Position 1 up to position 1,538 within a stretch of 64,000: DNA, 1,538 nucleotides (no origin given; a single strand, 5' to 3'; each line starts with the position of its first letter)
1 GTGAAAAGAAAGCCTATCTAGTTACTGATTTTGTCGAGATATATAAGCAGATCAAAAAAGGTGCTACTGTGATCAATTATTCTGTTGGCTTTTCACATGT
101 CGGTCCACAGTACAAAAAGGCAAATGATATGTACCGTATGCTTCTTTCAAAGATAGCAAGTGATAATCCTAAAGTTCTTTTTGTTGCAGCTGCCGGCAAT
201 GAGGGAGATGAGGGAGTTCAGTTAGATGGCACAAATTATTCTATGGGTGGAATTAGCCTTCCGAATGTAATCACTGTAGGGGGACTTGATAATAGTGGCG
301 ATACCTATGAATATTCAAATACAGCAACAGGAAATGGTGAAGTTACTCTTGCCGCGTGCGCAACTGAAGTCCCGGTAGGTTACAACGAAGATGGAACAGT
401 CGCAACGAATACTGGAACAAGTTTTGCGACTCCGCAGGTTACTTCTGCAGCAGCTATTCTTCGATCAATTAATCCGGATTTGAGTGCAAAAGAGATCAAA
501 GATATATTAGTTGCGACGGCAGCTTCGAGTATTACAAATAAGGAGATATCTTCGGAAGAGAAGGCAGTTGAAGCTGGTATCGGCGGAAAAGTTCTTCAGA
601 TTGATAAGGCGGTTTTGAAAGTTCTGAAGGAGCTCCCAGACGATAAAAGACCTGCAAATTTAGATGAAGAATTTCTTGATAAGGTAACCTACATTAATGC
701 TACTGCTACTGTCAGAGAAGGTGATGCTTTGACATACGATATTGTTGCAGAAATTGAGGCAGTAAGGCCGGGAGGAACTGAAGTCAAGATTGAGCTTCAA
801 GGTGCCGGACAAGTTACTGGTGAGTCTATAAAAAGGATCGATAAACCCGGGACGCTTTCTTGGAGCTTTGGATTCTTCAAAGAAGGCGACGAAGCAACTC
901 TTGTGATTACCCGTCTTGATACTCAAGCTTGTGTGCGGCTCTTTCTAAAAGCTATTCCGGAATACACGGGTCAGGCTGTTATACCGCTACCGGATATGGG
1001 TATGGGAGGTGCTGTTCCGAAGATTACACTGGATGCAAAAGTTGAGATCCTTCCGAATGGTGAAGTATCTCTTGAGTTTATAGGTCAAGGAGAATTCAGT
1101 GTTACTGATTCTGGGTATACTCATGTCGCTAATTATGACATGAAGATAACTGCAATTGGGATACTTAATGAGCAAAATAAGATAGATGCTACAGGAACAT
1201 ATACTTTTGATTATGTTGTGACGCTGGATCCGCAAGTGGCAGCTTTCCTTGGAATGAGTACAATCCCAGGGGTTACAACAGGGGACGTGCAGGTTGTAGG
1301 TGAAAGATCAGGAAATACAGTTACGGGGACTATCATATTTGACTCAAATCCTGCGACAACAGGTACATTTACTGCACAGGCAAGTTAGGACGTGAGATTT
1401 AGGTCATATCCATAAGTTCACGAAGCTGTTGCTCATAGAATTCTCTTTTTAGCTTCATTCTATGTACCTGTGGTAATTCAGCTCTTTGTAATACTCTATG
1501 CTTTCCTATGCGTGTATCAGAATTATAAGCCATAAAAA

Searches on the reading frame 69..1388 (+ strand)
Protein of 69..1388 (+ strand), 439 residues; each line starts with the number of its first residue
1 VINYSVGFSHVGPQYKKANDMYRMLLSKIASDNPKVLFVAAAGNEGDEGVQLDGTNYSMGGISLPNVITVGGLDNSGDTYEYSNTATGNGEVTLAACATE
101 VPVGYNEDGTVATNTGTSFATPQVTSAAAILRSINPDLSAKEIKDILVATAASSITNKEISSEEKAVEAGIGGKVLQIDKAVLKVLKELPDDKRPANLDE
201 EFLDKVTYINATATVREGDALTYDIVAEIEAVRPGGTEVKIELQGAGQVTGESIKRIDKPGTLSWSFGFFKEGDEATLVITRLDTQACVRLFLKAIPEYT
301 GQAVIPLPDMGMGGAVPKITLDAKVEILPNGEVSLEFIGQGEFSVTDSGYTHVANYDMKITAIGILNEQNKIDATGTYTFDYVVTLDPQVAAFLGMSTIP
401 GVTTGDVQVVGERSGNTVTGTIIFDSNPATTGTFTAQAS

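Call 65: find_encoding_contigs(protein=window:69-1388:+, flank=10000, max_places=1)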
Protein window:69-1388:+ (439 aa): no gene with exactly this product is on record in the collection.
